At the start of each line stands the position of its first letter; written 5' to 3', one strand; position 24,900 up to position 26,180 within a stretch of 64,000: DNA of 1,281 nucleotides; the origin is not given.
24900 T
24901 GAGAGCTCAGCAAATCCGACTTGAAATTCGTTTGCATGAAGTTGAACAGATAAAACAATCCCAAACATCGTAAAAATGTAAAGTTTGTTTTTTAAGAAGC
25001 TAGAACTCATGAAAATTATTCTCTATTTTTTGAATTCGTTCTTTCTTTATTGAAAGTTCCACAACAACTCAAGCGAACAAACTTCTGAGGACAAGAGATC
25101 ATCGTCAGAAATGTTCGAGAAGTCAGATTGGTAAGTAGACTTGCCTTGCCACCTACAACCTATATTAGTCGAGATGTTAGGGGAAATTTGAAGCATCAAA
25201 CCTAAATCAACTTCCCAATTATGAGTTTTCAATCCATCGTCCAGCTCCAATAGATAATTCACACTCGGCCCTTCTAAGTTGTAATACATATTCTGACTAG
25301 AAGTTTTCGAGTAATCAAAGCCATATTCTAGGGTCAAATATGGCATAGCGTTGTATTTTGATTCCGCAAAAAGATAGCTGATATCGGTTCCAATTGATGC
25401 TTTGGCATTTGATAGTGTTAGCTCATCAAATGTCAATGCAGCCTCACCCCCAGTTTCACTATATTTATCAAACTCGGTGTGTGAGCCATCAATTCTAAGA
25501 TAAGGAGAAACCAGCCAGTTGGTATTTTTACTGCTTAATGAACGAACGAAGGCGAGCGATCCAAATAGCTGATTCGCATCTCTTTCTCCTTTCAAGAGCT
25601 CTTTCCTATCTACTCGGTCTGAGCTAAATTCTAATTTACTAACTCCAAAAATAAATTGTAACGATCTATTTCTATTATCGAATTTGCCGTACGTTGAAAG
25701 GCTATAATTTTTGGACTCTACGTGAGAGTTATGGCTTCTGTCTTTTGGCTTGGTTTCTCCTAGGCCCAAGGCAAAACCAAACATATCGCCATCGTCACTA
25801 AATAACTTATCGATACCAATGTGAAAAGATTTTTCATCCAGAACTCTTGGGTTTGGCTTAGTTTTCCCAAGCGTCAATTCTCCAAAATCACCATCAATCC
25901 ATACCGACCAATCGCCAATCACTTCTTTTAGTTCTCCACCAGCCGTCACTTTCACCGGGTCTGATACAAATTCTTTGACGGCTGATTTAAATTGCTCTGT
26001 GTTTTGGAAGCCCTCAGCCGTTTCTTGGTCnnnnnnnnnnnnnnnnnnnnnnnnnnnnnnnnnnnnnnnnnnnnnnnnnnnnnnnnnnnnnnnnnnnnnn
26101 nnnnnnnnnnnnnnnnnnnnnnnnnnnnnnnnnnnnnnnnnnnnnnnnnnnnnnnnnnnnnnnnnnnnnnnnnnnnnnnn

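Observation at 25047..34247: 3066-aa Calx-beta repeat protein that appears to be exported as a classical (type Va) autotransporter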

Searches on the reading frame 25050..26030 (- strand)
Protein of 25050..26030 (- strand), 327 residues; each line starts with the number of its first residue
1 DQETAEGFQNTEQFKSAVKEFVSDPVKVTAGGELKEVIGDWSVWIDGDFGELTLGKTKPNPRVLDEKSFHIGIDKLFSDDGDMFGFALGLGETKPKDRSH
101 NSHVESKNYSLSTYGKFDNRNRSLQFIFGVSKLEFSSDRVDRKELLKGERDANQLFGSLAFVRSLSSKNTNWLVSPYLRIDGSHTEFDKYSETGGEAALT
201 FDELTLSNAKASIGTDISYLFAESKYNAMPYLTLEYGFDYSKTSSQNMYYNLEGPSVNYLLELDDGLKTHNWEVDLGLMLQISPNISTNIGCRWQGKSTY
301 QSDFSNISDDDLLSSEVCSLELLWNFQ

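Call 26: find_homologous_proteins(query=A2, max_evalue=0.001)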
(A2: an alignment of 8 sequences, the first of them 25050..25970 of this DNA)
Query A2 (8 sequences) (307 aa, profile of the alignment): 80 proteins with E <= 0.001 among 8000 candidates.
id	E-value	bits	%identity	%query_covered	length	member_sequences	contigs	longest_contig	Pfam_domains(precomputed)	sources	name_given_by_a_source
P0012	2.2e-229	780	68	100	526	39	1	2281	PF03797.26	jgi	jgi:hypothetical protein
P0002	2.5e-226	770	74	100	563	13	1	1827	PF03797.26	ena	-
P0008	5.8e-221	753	74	100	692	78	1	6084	PF13205.13,PF03797.26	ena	-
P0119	4.9e-218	743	72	100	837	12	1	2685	PF13205.13,PF03160.21,PF03797.26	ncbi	-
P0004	1.2e-216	738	75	100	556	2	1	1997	PF03797.26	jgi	jgi:hypothetical protein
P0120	8.1e-212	722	72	100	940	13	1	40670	PF13205.13,PF03160.21,PF03797.26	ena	-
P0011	5.9e-208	710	72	100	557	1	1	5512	PF03797.26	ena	-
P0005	7.9e-208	709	75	100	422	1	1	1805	PF03797.26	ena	-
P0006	6.0e-200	683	71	99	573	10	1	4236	PF03797.26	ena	-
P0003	9.4e-199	679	70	99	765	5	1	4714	PF13205.13,PF03160.21,PF03797.26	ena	-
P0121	2.7e-198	678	69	100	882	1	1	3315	PF13205.13,PF03160.21,PF03797.26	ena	-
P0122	2.9e-198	678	69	100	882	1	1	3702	PF13205.13,PF03160.21,PF03797.26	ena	-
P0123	6.3e-197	673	69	100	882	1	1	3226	PF13205.13,PF03160.21,PF03797.26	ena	-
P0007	3.0e-191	655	71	99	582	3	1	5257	PF03797.26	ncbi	-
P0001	2.1e-190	652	98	100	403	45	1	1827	PF03797.26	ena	-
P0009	8.0e-187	640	70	99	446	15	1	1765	PF03797.26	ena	-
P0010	2.7e-186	638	70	99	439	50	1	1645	PF03797.26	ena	-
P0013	3.3e-185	635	79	89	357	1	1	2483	PF03797.26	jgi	jgi:hypothetical protein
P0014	5.0e-176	604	69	99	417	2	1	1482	PF03797.26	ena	-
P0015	4.1e-173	595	76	100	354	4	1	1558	PF03797.26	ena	-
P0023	2.9e-164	566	70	98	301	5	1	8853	PF03797.26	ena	-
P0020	4.8e-164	565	73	100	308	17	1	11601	PF03797.26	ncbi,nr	ncbi:MAG: hypothetical protein CMQ67_00765, partial [Gammaproteobacteria bacterium]|nr:hypothetical 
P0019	6.4e-162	558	75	98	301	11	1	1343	PF03797.26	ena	-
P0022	2.3e-160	553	72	98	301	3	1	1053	PF03797.26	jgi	-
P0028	1.0e-158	547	73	78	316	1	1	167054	PF03797.26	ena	-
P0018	1.2e-157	544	75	98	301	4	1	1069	PF03797.26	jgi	-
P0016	2.5e-155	536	77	97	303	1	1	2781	PF03797.26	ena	-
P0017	2.8e-154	533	78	94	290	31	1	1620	PF03797.26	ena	-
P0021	2.8e-151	523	70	99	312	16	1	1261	PF03797.26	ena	-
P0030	1.9e-150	520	77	66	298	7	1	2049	PF03797.26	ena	-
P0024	2.2e-149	517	72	94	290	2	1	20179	PF03797.26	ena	-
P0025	8.9e-144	498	69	97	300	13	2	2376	PF03797.26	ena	-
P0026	6.7e-142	492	71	72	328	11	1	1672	PF03797.26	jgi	jgi:hypothetical protein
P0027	6.6e-140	485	72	89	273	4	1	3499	PF03797.26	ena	-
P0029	3.2e-130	453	70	85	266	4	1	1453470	PF03797.26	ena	-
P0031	7.5e-125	436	70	81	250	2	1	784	PF03797.26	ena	-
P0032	3.0e-122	427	71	81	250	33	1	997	PF03797.26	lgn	-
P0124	2.2e-121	424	67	78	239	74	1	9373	PF03797.26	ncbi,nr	ncbi:autotransporter outer membrane beta-barrel domain-containing protein [Gammaproteobacteria bacte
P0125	6.3e-121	423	78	69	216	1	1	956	PF03797.26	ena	-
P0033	6.3e-116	406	73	52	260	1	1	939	PF03797.26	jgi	jgi:hypothetical protein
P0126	4.0e-114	400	70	78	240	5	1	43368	PF03797.26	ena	-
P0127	1.6e-112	395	72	77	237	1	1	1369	PF03797.26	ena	-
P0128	6.2e-112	393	70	70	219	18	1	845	PF03797.26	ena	-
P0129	1.9e-105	372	74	62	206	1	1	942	PF03797.26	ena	-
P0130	2.7e-100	355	73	66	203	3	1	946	PF03797.26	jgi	jgi:Autotransporter beta-domain.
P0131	4.3e-99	351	78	65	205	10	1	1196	PF03797.26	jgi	jgi:outer membrane autotransporter protein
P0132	6.9e-98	347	76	58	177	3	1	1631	PF03797.26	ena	-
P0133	6.9e-97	343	73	66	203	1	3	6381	PF03797.26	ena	-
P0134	1.7e-96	342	71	66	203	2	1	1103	PF03797.26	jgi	jgi:hypothetical protein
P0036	4.8e-96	341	26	73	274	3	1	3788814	PF03797.26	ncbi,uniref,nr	ncbi:autotransporter outer membrane beta-barrel domain-containing protein [Jeongeupia sp. USM3]|unir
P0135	7.7e-96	340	97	56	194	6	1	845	PF03797.26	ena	-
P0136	2.9e-94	335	79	57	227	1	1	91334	PF03797.26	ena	-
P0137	1.6e-91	326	76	61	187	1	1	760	PF03797.26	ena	-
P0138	3.4e-90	321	77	55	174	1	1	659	PF03797.26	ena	-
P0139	7.7e-90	320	80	61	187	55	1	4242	PF03797.26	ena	-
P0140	3.3e-87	311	70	61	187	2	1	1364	PF03797.26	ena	-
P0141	2.6e-86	309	75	59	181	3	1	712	PF03797.26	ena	-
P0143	7.6e-84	300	35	87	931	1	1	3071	PF05589.18,PF03382.21,PF13205.13,PF03797.26,PF19078.7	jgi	jgi:surface protein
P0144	9.6e-82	293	73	55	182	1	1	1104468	PF03797.26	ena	-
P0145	6.3e-78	281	70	52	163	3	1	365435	PF03797.26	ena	-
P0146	2.8e-71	259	72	49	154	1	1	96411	PF03797.26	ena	-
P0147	3.9e-69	252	73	50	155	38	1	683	PF03797.26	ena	-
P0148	4.3e-69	252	73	46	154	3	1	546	PF03797.26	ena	-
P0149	1.2e-67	247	72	51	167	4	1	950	PF03797.26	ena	-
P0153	1.0e-45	175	29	69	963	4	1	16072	PF03797.26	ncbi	-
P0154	7.1e-44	169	27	71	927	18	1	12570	PF17963.8,PF17892.8,PF03797.26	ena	-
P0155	9.6e-44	168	29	72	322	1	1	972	PF13505.13,PF03797.26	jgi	-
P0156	3.0e-41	160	27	70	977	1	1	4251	PF17963.8,PF03797.26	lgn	-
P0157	3.1e-41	160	28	60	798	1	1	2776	PF17963.8,PF03797.26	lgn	-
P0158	4.2e-40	156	27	80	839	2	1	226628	PF12733.14,PF03797.26,PF05345.19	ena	-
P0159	2.7e-39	153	28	62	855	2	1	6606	PF03797.26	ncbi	-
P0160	4.7e-39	153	27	72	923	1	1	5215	PF17963.8,PF03797.26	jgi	jgi:outer membrane autotransporter protein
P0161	1.2e-37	148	27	69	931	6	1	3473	PF17963.8,PF03797.26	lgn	-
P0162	2.5e-37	147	26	79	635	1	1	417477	PF17963.8,PF03797.26,PF05345.19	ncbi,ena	-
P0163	1.4e-31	128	27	60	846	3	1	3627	PF17963.8,PF17892.8,PF03797.26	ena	-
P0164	3.8e-26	110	27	69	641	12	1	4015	PF03797.26,PF26918.1,PF00041.28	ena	-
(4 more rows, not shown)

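Call 37: predict_structure(alignment_id=A3)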
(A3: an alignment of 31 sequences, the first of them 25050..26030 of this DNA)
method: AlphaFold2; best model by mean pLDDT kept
length: 327 residues; sequences in the alignment: 31
mean_pLDDT: 79.6   pTM: 0.75
mean pLDDT of the five models: 79.6, 78.3, 77.6, 76.6, 75.7
residues with pLDDT >= 90: 127; 70-90: 135; 50-70: 17; < 50: 48
segments of 3 or more residues with pLDDT < 50: 1-38, 301-310
pLDDT, mean of each block of 10 residues (from residue 1): 36 42 29 39 87 75 87 85 93 83 90 92 94 94 90 98 85 93 97 89 94 93 79 93 89 84 79 89 81 79 42 73 70
secondary structure, 60 per line:
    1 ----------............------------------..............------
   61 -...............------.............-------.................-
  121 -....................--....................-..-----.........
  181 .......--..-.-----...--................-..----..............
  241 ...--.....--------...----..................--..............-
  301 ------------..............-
elements in order: H11-22 E41-54 E62-76 E83-95 E103-119 E122-141 E144-163 E172-187 E199-201 E204-219 E227-243 E246-250 E259-261 E266-283 E286-299 E313-326

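Call 39: fold_search(model_id=the predicted structure, library=pdb)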
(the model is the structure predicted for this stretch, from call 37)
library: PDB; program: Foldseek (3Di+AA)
matches with E <= 10: 1248; with E <= 0.001: 533
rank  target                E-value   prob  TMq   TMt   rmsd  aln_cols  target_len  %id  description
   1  3kvn_X                3.6e-22  1.00  0.67  0.37   5.0       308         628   19  Crystal structure of the full-length autotransporter EstA from Pseudomonas aeruginosa (released 2010-01-26)
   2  3kvn_A                5.0e-22  1.00  0.68  0.37   3.8       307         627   19  Crystal structure of the full-length autotransporter EstA from Pseudomonas aeruginosa (released 2010-01-26)
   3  9oqa                  8.4e-20  1.00  0.65  0.37   6.3       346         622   14  Cryo-EM structure of AaaA, a Pseudomonas Aeruginosa autotransporter (released 2025-08-13)
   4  3slo                  7.9e-18  1.00  0.62  0.65  13.5       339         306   11  Pre-cleavage Structure of the Autotransporter EspP - N1023D mutant (released 2011-11-16)
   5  3slj                  4.9e-17  1.00  0.64  0.68  13.3       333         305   11  Pre-cleavage Structure of the Autotransporter EspP - N1023A mutant (released 2011-11-16)
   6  3slt                  6.8e-17  1.00  0.63  0.67  11.5       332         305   11  Pre-cleavage Structure of the Autotransporter EspP - N1023S Mutant (released 2011-11-16)
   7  1uyn                  1.8e-16  1.00  0.63  0.73   8.3       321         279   13  Translocator domain of autotransporter NalP from Neisseria meningitidis (released 2004-03-18)
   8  3qq2_C                2.5e-16  1.00  0.62  0.79   5.3       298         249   10  Crystal Structure of the Beta Domain of the Bordetella Autotransporter Brka (released 2011-04-13)
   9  2qom_A                5.4e-16  1.00  0.63  0.76   7.1       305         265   10  The crystal structure of the E.coli EspP autotransporter Beta-domain. (released 2007-11-13)
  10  1uyo                  6.3e-16  1.00  0.66  0.77   3.4       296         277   12  Translocator domain of autotransporter NalP from Neisseria meningitidis (released 2004-03-19)
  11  2x9k                  1.1e-15  1.00  0.41  0.47  14.8       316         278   11  Structure of a E.coli porin (released 2011-01-26)
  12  2iwv_A                2.2e-15  1.00  0.42  0.48  15.0       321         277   10  Structure of the monomeric outer membrane porin OmpG in the open and closed conformation (released 2006-08-14)
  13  2qom_B                3.0e-15  1.00  0.59  0.70   7.1       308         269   10  The crystal structure of the E.coli EspP autotransporter Beta-domain. (released 2007-11-13)
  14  3aeh_A                6.4e-15  1.00  0.56  0.65  14.2       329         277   11  Integral membrane domain of autotransporter Hbp (released 2010-07-07)
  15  3qq2_B                8.9e-15  1.00  0.62  0.79   5.0       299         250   10  Crystal Structure of the Beta Domain of the Bordetella Autotransporter Brka (released 2011-04-13)
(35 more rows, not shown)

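Call 48: list_cluster_members(proteins=[P0153, P0159, P0162, P0158, P0143, P0164, P0154, P0160, P0119, P0124])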
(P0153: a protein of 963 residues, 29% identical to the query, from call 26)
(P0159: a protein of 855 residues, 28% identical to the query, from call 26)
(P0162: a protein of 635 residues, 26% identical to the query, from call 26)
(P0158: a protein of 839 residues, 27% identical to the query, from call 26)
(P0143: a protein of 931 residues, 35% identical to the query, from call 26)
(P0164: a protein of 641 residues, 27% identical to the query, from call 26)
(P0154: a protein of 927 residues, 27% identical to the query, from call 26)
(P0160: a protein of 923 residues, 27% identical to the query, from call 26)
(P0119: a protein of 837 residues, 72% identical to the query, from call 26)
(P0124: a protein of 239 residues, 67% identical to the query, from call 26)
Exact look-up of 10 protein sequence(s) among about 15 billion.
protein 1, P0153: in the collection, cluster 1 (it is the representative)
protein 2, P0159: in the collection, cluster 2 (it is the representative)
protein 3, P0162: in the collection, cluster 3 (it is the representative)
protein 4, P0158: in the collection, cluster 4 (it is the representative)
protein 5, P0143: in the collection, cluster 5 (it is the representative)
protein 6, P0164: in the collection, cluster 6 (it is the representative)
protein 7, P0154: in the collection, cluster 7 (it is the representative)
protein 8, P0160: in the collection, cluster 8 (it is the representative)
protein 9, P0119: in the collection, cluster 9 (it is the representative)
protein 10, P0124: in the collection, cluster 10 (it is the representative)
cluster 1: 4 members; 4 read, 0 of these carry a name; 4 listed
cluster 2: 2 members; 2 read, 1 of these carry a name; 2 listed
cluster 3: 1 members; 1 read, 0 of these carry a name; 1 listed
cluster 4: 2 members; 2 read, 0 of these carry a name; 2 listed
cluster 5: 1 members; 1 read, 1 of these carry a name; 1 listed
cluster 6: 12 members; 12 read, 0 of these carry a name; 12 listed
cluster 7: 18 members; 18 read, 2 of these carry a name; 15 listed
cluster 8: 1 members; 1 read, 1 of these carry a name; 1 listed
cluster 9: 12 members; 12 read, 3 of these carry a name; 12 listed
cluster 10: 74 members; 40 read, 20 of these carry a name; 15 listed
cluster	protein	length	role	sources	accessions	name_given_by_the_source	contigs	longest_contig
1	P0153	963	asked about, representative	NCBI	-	-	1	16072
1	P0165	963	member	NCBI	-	-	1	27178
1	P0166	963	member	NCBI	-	-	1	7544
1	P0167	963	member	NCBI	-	-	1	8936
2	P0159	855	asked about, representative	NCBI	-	-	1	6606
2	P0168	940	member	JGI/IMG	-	outer membrane autotransporter protein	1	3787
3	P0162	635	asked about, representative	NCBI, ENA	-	-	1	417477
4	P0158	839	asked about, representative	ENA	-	-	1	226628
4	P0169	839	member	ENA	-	-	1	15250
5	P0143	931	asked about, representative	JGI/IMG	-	surface protein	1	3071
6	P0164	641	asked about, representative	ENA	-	-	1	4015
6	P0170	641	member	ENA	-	-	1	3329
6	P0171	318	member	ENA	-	-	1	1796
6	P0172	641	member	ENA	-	-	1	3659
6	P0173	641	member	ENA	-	-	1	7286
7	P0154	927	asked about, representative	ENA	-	-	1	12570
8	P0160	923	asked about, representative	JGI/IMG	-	outer membrane autotransporter protein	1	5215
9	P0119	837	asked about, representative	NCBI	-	-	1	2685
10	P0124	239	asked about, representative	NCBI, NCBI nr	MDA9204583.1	autotransporter outer membrane beta-barrel domain-containing protein [Gammaproteobacteria ...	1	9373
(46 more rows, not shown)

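Call 56: search_protein_representatives(alignment_id=A5)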
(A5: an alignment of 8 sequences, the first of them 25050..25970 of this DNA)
Query: 8 sequences, 304 profile positions. Proteins with E-value up to 0.001 (for the whole library): 6163; up to 1e-10: 2360; up to 1e-30: 716. The best 150 are listed.
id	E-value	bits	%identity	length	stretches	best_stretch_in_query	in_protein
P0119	2.9e-156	535.8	-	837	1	1-304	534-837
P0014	1.1e-151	520.8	-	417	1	1-304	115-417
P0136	4.0e-87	308.8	-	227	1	86-264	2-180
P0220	1.1e-82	294.2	-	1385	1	10-304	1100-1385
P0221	3.0e-78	279.7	-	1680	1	9-304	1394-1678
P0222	2.6e-77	276.6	-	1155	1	12-304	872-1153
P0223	4.0e-68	246.4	-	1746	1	14-304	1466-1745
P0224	1.8e-67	244.3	-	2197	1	8-304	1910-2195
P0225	2.4e-63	230.7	-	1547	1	14-304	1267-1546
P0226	3.6e-62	226.9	-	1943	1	11-283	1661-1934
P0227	1.3e-61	225.1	-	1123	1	8-304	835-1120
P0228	2.2e-60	221.0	-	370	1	18-303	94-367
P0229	8.7e-60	219.0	-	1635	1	14-304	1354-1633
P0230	1.0e-59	218.8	-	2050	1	14-304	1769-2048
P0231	4.1e-59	216.8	-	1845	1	15-304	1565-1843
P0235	5.0e-58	213.2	-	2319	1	2-269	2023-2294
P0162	1.1e-55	205.5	-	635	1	18-303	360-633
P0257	9.2e-53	196.0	-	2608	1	19-303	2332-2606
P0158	6.8e-45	170.1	-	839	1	16-268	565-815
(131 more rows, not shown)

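Call 58: search_protein_families(library=pfam, alignment_id=A6, max_evalue=0.0001)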
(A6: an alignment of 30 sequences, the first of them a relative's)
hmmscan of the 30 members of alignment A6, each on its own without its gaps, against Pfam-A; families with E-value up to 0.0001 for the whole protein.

A. member 1, P0220 (1385 aa): 7 families
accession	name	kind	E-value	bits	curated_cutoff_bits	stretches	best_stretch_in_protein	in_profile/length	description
PF05345.18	He_PIG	-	3.9e-56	187.9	24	5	366-456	2-96/96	Putative Ig domain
PF03797.25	Autotransporter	-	1.3e-50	173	26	1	1112-1364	1-255/255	Autotransporter beta-domain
PF17963.7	Big_9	-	2.2e-42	144.2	23.6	5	96-178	3-89/89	Bacterial Ig domain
PF01833.30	TIG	-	8.6e-14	51.7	20.9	1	12-93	1-84/84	IPT/TIG domain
PF17892.7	Cadherin_5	-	4.7e-12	46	26.5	0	128-179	45-97/98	Cadherin-like domain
PF24908.1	Ig_SIBA-E_2nd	-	4e-05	24.2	27.8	0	311-348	41-77/117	Integrin beta-like protein A-E, second Ig-like domain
PF13573.12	SprB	-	8.6e-05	22.5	28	0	296-313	19-36/37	SprB repeat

B. families by the number of members that match (of 30 scanned): 24 families
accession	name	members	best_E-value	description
PF03797.25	Autotransporter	30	2.4e-58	Autotransporter beta-domain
PF17963.7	Big_9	27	6.3e-113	Bacterial Ig domain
PF05345.18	He_PIG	25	1.1e-219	Putative Ig domain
PF17892.7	Cadherin_5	18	2.1e-44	Cadherin-like domain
PF01833.30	TIG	9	5.1e-79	IPT/TIG domain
PF13573.12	SprB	9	5.4e-19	SprB repeat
PF24908.1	Ig_SIBA-E_2nd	9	4.2e-13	Integrin beta-like protein A-E, second Ig-like domain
PF00041.27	fn3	8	4.3e-50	Fibronectin type III domain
PF07495.19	Y_Y_Y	7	2.9e-09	Y_Y_Y domain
PF22352.2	K319L-like_PKD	5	4.8e-08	K319L-like, PKD domain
PF20144.5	TIG_SUH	3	4e-15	TIG domain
PF25059.1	FN3_DSCAM-DSCAML_C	3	4.2e-12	DSCAM/DSCAML C-terminal Fn3-like domain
PF19078.6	Big_12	2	1.1e-89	Bacterial Ig-like domain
PF13505.12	OMP_b-brl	2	2.8e-05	Outer membrane protein beta-barrel domain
PF00028.23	Cadherin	1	1.9e-35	Cadherin domain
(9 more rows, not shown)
